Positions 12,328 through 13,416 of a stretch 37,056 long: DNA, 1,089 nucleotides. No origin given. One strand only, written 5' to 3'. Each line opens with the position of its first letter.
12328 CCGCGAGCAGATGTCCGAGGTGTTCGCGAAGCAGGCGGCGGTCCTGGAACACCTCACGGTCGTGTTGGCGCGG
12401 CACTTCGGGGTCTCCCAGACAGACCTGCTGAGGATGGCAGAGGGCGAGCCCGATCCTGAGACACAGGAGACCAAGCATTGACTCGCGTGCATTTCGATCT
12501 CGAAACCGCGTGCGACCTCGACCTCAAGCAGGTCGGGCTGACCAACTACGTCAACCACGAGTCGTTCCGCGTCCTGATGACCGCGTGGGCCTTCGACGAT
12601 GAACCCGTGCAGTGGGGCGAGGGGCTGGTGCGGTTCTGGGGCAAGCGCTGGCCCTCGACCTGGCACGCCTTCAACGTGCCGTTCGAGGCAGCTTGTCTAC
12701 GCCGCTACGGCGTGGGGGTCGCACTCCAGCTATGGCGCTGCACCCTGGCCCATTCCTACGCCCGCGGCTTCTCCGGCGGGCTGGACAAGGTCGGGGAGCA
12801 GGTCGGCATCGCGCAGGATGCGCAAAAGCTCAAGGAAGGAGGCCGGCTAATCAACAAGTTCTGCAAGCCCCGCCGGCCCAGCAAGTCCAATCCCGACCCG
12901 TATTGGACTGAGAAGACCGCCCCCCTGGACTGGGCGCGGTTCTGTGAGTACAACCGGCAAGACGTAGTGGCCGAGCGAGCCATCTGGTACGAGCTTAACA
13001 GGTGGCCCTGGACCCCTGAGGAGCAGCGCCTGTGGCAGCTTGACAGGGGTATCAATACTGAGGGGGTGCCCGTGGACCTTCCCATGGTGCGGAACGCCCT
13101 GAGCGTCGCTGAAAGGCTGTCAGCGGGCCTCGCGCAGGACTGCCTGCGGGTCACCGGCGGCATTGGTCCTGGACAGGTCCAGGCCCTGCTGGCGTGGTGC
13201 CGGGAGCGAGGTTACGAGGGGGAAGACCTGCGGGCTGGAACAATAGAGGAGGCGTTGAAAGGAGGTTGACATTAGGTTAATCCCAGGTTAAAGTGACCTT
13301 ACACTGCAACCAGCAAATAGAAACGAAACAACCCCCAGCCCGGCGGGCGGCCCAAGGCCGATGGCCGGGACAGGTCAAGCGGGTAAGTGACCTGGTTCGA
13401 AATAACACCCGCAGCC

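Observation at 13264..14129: Family-A DNA polymerase gene cleanly bisected by an 860-bp promoter-bearing insert flanked by GGTTG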

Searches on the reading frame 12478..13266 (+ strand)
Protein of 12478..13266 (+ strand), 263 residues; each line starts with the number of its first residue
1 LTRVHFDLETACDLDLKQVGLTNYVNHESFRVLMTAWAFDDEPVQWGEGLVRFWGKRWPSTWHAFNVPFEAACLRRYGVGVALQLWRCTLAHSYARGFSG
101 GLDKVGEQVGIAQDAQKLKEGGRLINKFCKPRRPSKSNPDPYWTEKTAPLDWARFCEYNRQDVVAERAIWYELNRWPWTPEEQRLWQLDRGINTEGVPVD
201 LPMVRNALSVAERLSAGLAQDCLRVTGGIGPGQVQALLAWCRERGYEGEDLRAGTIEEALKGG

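Call 6: search_protein_families(library=pfam, proteins=[window:12478-13266:+], max_evalue=0.1)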
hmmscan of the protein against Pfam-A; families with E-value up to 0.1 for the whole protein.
window:12478-13266:+ (263 aa): 0 families

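Call 18: find_related_loci(query=window:12478-13266:+, collection=viral_contigs, flank=6000)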
Query seq(263 aa) (263 aa) in viral_contigs; peptide patterns used: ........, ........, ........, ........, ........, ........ (x = any residue, [..] = any of these).
4 stretches matched a pattern, but none encodes a relative of the query by tblastn (E <= 1e-3).

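Call 19: find_homologous_proteins(query=window:12478-13266:+, max_evalue=1e-10)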
Query window:12478-13266:+ (263 aa): 40 proteins with E <= 1e-10 among 839 candidates.
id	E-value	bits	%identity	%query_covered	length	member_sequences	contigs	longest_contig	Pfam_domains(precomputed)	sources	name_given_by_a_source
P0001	6.1e-181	618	100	99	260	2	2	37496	-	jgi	jgi:DNA polymerase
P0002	2.3e-90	321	57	99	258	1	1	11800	-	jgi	jgi:DNA polymerase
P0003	3.5e-90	320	57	97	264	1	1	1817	-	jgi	jgi:DNA polymerase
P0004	7.5e-90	319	56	99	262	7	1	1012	-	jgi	jgi:DNA polymerase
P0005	8.5e-90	319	57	99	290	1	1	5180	-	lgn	-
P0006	2.0e-89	318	56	99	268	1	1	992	-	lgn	-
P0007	8.3e-88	312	56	97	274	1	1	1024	-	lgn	-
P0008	2.9e-87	311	57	98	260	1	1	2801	-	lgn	-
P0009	1.6e-85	305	57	98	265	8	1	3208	-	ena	-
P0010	2.3e-85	304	55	98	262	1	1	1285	-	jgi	-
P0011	5.9e-85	303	54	99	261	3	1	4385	-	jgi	-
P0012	4.3e-84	300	55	99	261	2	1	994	-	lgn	-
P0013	4.2e-83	297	52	98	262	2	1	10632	-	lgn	-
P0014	1.9e-81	292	50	99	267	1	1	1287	-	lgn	-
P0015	7.6e-81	290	53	99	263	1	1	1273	-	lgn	-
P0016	5.9e-77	277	53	99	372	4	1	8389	-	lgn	-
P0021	1.4e-71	259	51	98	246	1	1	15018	-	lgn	-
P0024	5.2e-70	254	47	98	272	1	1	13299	-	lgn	-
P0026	4.7e-69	251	52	98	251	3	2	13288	-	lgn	-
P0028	6.3e-69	250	58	75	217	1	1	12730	-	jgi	jgi:DNA polymerase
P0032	1.8e-67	246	50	99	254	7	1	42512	-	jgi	jgi:DNA polymerase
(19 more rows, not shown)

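Call 20: find_encoding_contigs(protein=P0002, flank=5000, max_places=2)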
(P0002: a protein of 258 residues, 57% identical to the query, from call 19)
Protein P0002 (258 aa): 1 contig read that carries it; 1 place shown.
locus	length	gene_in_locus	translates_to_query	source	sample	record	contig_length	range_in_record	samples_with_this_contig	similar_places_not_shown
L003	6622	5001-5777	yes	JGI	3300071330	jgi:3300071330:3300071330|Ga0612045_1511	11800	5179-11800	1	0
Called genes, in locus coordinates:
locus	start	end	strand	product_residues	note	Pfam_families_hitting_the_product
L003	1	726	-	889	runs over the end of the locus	PF09250:Prim-Pol, PF19263:DUF5906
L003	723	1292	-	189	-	PF13392:HNH_3, PF00847:AP2 (weak)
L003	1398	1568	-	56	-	-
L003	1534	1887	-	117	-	PF11753:DUF3310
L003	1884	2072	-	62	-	-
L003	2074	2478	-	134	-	-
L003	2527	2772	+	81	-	-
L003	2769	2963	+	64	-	-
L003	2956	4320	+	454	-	PF12705:PDDEXK_1, PF10926:DUF2800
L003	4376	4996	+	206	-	PF10991:Enc34_ssDNA-bd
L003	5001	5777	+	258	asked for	-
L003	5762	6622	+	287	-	?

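Call 21: find_encoding_contigs(protein=P0013, flank=5000, max_places=2)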
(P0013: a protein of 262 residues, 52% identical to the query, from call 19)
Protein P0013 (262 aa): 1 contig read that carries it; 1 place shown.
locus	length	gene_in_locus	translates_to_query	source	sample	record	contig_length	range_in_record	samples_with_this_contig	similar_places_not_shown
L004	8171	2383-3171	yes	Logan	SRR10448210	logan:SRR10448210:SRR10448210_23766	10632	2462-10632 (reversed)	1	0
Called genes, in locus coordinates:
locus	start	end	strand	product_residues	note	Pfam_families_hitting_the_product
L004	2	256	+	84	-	?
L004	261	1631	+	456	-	PF10926:DUF2800, PF12705:PDDEXK_1 (weak)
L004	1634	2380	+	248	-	PF10991:Enc34_ssDNA-bd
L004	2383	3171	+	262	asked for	-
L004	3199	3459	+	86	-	-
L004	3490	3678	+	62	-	-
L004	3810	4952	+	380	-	PF02371:Transposase_20 (weak)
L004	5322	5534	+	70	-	-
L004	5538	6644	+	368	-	PF00476:DNA_pol_A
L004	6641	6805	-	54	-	-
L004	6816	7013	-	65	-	-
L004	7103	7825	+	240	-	-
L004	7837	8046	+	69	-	-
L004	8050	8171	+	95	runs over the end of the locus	-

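Call 22: find_encoding_contigs(protein=P0021, flank=5000, max_places=2)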
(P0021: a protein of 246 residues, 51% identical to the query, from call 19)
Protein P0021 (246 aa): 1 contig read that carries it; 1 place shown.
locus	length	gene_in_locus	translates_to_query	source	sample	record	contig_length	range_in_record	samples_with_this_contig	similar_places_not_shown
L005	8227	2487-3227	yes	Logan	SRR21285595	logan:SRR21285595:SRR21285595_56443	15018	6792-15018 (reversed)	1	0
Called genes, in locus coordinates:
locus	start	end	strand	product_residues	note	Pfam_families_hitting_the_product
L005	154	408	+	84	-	-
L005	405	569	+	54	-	-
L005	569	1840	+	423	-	PF12705:PDDEXK_1, PF10926:DUF2800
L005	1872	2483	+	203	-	PF10991:Enc34_ssDNA-bd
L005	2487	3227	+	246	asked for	-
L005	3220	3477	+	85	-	-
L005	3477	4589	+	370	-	PF00476:DNA_pol_A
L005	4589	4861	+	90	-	PF08774:VRR_NUC (weak)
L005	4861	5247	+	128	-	-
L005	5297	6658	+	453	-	PF00176:SNF2-rel_dom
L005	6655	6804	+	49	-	-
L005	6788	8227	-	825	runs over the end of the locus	-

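Call 23: find_encoding_contigs(protein=P0032, flank=5000, max_places=2)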
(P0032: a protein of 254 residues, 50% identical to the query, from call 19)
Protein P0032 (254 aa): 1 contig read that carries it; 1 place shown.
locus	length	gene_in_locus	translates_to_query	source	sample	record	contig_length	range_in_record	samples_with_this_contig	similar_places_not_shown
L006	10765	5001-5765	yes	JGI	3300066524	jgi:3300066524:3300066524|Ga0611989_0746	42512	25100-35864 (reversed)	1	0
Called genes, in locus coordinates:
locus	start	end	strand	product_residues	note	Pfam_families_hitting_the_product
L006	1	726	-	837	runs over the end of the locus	PF09250:Prim-Pol, PF19263:DUF5906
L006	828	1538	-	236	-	PF13576:Pentapeptide_3 (faint), PF13599:Pentapeptide_4, PF25296:Decapeptide (faint), PF00805:Pentapeptide, PF13599:Pentapeptide_4, PF00805:Pentapeptide, PF19062:DUF5758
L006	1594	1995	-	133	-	-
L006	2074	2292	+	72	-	-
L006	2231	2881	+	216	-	-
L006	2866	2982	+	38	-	-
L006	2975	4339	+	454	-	PF10926:DUF2800, PF12705:PDDEXK_1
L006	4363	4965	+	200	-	PF10991:Enc34_ssDNA-bd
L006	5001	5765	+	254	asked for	-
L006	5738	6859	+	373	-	PF00476:DNA_pol_A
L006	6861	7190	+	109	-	PF08774:VRR_NUC (weak)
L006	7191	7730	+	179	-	PF22769:DCD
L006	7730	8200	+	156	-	PF19905:DUF6378 (weak)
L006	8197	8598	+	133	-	-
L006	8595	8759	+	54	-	-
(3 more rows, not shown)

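Call 25: find_related_loci(query=A1, collection=viral_contigs, flank=6000)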
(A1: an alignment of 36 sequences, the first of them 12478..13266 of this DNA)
Query A1 (263 aa) in viral_contigs; peptide patterns used: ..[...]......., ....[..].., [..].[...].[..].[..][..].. (x = any residue, [..] = any of these).
315 stretches matched a pattern; 175 encode a relative of the query (tblastn E <= 1e-3); the best 80 are kept; 80 distinct loci.
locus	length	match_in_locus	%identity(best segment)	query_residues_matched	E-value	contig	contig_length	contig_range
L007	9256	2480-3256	52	2-260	7e-85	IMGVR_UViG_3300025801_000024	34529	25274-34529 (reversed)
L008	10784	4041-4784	44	4-245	2e-58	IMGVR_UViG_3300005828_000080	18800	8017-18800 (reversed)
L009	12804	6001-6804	41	5-263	4e-56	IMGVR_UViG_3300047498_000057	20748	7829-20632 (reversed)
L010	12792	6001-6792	40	3-257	1e-54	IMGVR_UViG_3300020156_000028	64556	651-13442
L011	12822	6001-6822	41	1-260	3e-54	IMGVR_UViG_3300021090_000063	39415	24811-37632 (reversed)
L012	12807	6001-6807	35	4-261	8e-51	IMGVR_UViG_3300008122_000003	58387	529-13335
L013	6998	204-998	39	1-256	9e-50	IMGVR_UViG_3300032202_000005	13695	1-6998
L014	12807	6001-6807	38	1-261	2e-48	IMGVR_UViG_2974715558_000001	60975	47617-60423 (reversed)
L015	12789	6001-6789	37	3-256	1e-47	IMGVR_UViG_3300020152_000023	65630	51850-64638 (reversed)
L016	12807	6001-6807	36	1-261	8e-48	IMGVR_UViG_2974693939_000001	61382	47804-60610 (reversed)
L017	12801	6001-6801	38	2-259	1e-47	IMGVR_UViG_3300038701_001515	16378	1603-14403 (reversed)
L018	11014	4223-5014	37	2-256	3e-47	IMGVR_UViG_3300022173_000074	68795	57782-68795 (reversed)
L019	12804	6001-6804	33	5-263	1e-45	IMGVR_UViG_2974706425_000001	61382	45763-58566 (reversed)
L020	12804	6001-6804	33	5-263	2e-45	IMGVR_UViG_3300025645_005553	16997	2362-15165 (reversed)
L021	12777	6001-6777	36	3-251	4e-45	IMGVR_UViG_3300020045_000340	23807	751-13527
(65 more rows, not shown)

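Call 26: find_related_loci(query=A1, collection=genome_contigs, flank=6000)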
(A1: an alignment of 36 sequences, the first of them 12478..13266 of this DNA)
Query A1 (263 aa) in genome_contigs; peptide patterns used: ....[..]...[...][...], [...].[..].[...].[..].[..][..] (x = any residue, [..] = any of these).
135 stretches matched a pattern, but none encodes a relative of the query by tblastn (E <= 1e-3).

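Call 29: find_encoding_contigs(protein=P0016, flank=5000, max_places=2)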
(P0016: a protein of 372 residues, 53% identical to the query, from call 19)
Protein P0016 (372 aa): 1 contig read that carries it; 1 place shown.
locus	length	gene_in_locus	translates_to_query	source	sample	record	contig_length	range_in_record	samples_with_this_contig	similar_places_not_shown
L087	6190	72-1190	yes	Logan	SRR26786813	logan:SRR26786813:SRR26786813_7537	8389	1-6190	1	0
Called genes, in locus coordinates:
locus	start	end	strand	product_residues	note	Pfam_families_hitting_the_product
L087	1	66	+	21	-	?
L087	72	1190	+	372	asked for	-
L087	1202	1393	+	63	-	-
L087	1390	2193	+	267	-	PF00476:DNA_pol_A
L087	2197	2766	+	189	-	PF08774:VRR_NUC (weak), PF18909:dGTP_diPhyd_N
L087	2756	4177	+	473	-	PF00176:SNF2-rel_dom, PF00270:DEAD, PF04851:ResIII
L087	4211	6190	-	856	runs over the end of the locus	-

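Call 30: find_encoding_contigs(protein=P0024, flank=5000, max_places=2)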
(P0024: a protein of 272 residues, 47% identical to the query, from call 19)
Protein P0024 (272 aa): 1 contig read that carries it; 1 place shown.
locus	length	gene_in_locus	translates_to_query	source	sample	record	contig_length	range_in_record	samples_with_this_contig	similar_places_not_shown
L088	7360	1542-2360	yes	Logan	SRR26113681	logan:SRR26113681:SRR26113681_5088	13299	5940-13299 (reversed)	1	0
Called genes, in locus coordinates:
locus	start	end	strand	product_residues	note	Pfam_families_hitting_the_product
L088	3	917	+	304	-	?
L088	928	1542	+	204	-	PF10991:Enc34_ssDNA-bd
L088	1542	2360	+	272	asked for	-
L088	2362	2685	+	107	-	-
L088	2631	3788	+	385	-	PF00476:DNA_pol_A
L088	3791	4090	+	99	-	PF08774:VRR_NUC (weak)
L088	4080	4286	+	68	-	-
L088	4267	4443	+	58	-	-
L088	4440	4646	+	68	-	-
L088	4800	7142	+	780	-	PF00176:SNF2-rel_dom, PF00270:DEAD, PF04851:ResIII (weak)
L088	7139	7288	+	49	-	-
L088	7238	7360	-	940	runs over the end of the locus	-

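Call 31: find_encoding_contigs(protein=P0026, flank=5000, max_places=2)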
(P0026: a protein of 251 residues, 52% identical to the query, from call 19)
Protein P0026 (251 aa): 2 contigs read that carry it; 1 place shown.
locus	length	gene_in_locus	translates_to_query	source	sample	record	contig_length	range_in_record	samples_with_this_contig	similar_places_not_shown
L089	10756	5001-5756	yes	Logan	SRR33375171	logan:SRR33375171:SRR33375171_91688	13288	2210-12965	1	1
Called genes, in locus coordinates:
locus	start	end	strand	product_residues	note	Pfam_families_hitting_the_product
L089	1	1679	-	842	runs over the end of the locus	PF09250:Prim-Pol, PF19263:DUF5906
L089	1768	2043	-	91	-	PF11753:DUF3310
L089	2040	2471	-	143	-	-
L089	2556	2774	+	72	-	-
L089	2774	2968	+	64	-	-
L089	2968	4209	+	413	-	PF10926:DUF2800, PF12705:PDDEXK_1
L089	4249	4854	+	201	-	PF10991:Enc34_ssDNA-bd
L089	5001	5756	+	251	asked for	-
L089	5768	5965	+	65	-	-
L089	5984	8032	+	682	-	PF00476:DNA_pol_A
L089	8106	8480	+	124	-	-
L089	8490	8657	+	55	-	PF07878:RHH_5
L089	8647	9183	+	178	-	-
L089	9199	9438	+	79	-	-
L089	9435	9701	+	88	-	PF08774:VRR_NUC (weak)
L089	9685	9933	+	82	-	-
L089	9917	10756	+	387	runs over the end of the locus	?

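Call 40: search_protein_families(library=phrogs, proteins=[window:12478-13266:+], max_evalue=0.01)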
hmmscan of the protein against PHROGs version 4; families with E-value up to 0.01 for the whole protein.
window:12478-13266:+ (263 aa): 1 family
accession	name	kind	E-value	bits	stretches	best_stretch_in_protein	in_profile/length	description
phrog_17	-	DNA, RNA and nucleotide metabolism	4.2e-28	98.9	1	1-239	670-911/1445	DNA polymerase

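Call 47: find_encoding_contigs(protein=P0001, flank=3000, max_places=4)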
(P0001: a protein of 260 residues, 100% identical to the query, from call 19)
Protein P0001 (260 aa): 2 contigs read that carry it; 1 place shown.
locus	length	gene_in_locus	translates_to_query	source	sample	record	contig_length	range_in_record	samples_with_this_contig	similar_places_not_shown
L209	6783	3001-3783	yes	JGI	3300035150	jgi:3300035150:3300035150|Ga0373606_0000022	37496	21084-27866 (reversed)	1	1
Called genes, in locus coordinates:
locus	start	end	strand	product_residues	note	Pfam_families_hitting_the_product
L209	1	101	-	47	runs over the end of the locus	-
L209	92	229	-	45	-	-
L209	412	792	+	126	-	-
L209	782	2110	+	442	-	PF10926:DUF2800, PF12705:PDDEXK_1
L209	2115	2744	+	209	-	PF10991:Enc34_ssDNA-bd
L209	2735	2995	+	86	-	-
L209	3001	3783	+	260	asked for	-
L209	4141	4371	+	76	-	-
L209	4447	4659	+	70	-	-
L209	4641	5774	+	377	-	PF00476:DNA_pol_A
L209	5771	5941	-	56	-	-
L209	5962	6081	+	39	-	-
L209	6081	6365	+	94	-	PF08774:VRR_NUC (faint)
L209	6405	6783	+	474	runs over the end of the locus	PF00176:SNF2-rel_dom, PF00270:DEAD, PF04851:ResIII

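Call 48: find_encoding_contigs(protein=P0028, flank=5000, max_places=2)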
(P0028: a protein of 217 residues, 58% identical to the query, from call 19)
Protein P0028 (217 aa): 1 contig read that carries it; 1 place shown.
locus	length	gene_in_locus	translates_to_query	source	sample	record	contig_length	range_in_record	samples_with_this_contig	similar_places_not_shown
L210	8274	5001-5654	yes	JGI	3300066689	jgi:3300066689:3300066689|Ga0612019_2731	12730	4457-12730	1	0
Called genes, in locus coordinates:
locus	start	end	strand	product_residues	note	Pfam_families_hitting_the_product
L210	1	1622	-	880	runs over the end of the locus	PF09250:Prim-Pol, PF19263:DUF5906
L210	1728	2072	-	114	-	PF11753:DUF3310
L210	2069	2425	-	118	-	-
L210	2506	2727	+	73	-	-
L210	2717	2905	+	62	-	-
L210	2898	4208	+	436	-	PF10926:DUF2800, PF12705:PDDEXK_1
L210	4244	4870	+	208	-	PF10991:Enc34_ssDNA-bd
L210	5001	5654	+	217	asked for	-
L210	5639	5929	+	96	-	-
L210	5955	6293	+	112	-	-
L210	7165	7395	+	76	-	-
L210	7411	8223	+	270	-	-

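Call 49: find_encoding_contigs(protein=P0005, flank=5000, max_places=2)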
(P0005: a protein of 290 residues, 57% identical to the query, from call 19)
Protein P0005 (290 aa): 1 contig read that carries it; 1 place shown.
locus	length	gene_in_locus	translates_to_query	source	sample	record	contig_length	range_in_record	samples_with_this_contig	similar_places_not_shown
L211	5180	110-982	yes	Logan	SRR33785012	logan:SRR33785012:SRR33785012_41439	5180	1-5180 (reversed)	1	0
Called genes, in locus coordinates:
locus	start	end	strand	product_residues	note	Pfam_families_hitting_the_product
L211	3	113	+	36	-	?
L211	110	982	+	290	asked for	-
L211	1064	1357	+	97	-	-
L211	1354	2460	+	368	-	PF00476:DNA_pol_A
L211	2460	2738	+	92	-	PF08774:VRR_NUC (weak)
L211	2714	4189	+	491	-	PF00176:SNF2-rel_dom, PF00270:DEAD, PF04851:ResIII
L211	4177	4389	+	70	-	-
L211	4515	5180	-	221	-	?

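Call 50: find_encoding_contigs(protein=P0011, flank=5000, max_places=2)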
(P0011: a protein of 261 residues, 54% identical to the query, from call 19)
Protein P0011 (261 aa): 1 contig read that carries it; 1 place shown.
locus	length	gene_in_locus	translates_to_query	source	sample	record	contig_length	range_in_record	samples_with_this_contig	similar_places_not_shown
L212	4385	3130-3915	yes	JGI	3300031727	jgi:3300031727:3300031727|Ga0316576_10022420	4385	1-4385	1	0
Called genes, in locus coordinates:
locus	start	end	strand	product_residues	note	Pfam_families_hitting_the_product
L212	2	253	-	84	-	?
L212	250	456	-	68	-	-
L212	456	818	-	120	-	-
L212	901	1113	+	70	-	-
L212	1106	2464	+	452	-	PF10926:DUF2800, PF12705:PDDEXK_1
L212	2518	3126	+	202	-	PF10991:Enc34_ssDNA-bd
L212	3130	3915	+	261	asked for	-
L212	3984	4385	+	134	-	?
